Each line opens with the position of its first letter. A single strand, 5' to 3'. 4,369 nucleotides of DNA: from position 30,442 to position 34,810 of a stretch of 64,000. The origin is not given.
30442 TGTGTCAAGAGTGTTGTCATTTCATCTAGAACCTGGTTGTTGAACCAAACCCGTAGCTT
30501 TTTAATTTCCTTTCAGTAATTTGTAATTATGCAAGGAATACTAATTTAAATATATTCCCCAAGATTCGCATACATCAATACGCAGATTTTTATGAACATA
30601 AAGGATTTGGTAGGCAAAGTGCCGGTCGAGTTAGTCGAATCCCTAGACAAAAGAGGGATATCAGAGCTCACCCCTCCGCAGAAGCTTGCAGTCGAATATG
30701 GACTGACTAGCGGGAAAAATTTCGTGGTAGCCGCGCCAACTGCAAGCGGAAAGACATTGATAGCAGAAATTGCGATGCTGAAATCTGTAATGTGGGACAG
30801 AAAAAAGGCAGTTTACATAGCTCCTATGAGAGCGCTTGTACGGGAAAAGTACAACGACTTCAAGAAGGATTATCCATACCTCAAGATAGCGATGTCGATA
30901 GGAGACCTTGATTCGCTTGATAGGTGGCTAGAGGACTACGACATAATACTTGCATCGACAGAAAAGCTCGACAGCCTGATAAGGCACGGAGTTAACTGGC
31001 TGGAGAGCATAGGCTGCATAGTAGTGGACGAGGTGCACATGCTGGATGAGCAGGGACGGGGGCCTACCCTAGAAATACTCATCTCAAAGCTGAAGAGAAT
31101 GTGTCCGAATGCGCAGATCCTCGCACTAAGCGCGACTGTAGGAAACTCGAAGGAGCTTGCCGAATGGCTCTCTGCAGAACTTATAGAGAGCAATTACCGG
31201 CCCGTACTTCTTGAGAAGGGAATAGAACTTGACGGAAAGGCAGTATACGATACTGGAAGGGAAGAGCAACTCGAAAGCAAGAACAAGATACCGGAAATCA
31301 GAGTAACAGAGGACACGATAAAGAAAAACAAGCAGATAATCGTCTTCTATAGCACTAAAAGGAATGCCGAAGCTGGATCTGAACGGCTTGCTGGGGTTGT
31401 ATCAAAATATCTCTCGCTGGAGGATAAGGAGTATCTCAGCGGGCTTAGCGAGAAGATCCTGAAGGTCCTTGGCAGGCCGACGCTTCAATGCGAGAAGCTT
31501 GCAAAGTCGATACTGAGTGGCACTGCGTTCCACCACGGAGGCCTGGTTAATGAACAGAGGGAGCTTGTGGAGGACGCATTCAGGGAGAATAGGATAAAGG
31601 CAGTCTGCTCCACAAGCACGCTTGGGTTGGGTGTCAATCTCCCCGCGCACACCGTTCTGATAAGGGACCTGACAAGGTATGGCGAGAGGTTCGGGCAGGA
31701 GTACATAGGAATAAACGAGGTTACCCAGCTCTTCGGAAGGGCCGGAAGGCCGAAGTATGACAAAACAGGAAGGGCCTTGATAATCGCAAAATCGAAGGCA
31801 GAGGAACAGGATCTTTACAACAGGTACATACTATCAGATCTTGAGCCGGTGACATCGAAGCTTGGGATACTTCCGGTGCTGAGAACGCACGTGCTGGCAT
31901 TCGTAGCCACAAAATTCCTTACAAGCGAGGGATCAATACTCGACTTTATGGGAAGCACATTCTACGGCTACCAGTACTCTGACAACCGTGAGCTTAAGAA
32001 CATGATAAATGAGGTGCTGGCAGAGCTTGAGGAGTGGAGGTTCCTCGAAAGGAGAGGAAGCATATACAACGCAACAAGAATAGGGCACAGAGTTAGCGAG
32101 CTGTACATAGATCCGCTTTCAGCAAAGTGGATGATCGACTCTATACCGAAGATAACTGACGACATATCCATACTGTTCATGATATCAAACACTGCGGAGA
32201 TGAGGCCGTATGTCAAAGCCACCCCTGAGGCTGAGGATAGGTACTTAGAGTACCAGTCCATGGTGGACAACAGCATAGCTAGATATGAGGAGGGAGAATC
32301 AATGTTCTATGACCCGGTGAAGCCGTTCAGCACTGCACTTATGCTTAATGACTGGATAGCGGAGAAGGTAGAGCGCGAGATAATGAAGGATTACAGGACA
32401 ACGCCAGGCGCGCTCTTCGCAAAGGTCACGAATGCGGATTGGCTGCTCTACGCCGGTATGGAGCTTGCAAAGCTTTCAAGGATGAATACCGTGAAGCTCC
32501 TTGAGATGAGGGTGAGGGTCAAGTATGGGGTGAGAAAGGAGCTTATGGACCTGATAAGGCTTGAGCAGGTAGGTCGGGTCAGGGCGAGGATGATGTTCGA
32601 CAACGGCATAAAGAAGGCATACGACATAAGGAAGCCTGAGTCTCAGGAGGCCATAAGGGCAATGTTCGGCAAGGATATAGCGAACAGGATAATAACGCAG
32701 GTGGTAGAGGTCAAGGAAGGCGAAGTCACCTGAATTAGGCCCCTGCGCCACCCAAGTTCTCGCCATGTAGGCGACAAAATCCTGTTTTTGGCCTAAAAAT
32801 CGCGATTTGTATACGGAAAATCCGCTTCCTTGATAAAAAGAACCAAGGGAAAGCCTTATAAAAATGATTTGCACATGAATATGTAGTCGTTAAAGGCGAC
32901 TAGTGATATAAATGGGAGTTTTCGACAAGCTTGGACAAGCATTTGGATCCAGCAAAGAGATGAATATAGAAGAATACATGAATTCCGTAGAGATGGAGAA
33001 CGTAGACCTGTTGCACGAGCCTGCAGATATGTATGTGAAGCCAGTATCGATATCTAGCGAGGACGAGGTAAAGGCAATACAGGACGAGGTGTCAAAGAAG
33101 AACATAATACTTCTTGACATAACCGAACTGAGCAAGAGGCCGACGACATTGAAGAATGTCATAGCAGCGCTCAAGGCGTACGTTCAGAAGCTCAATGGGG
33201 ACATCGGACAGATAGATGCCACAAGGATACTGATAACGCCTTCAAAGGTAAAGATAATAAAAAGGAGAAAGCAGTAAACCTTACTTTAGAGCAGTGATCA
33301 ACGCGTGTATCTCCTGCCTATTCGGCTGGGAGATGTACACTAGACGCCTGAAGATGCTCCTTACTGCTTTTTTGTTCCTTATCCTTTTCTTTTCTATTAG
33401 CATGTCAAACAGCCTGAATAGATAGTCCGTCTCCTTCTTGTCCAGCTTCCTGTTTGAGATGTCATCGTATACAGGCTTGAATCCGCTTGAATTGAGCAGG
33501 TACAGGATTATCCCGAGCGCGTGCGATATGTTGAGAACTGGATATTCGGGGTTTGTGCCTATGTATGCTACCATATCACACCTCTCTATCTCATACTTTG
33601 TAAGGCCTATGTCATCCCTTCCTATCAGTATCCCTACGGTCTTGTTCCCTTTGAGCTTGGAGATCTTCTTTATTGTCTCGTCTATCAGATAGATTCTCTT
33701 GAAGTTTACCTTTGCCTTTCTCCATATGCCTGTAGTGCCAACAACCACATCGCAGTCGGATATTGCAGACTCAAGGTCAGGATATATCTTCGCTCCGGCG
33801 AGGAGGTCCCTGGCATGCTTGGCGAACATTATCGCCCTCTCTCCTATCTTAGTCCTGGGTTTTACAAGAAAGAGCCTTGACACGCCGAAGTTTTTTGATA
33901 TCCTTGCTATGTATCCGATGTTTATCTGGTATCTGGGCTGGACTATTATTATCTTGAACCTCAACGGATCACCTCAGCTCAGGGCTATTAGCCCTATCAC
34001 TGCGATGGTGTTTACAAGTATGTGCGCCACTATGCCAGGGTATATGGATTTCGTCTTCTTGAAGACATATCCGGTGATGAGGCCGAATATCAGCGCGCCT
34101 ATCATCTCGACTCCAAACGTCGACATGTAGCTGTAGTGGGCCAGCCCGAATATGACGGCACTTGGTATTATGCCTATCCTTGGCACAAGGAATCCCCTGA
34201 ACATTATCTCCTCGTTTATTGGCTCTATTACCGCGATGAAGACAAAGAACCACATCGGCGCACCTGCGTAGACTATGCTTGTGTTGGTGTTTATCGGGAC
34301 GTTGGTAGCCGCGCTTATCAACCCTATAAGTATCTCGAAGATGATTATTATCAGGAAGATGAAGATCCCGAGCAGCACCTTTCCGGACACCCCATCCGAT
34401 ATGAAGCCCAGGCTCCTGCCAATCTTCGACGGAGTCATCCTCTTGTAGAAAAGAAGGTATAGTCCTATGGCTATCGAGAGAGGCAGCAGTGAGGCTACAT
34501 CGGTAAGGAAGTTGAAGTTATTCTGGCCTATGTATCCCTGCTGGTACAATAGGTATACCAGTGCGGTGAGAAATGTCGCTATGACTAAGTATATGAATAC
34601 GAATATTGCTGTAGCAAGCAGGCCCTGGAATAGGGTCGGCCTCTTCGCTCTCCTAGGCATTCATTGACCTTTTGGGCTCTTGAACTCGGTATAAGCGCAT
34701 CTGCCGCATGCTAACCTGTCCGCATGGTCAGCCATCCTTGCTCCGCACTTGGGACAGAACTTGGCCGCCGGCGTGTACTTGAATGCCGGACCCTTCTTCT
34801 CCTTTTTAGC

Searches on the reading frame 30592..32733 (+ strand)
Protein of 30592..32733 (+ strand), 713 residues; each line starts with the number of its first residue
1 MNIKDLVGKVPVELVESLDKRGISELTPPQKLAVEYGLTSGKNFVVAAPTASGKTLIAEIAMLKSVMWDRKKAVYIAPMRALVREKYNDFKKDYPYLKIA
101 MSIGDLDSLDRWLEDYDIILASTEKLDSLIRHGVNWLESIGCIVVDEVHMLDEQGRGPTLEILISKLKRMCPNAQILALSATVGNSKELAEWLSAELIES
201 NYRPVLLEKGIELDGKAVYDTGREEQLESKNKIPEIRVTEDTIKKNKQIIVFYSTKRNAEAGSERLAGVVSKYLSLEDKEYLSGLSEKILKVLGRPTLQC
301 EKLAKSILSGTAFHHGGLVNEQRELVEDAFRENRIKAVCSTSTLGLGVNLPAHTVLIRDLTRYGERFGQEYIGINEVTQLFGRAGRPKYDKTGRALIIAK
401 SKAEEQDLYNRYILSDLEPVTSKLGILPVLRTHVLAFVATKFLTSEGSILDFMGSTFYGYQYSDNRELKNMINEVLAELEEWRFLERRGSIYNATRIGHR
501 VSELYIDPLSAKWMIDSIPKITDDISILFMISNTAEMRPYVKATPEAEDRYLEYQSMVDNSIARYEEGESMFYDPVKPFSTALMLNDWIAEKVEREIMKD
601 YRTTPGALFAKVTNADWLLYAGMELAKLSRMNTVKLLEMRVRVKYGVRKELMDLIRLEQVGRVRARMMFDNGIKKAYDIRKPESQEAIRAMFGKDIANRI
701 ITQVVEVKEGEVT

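Call 14: search_protein_families(library=pfam, proteins=[window:30592-32733:+], max_evalue=0.00001)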
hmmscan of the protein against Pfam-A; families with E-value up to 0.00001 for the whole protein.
window:30592-32733:+ (713 aa): 4 families
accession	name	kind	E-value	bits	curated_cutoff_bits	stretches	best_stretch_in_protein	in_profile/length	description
PF00270.35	DEAD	-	3e-32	112.1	26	1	27-185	1-163/167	DEAD/DEAH box helicase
PF21280.2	Helicase_dom4_arc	-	5.4e-22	78.4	27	1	526-646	2-125/125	Archaeal helicase, domain 4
PF04851.21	ResIII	-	5.1e-11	43.2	22.5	1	27-183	5-162/164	Type III restriction enzyme, res subunit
PF00271.37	Helicase_C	-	7.4e-10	39.5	23.5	1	308-387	39-109/110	Helicase conserved C-terminal domain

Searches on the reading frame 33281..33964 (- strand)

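Call 53: search_protein_families(library=pfam, proteins=[window:33281-33964:-], max_evalue=0.001)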
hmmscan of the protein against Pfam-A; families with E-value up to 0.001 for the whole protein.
window:33281-33964:- (227 aa): 1 family
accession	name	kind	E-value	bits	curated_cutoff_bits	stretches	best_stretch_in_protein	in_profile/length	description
PF00588.24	SpoU_methylase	-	3.4e-22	79.5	29.7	1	4-155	3-142/142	SpoU rRNA Methylase family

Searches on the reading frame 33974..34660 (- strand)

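Call 53: search_protein_families(library=pfam, proteins=[window:33974-34660:-], max_evalue=0.001)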
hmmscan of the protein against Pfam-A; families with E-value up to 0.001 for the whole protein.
window:33974-34660:- (228 aa): 1 family
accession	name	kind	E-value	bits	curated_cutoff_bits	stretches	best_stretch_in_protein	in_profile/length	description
PF02517.21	Rce1-like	-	4.6e-18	65.7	22.4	1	135-219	4-93/93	Type II CAAX prenyl endopeptidase Rce1-like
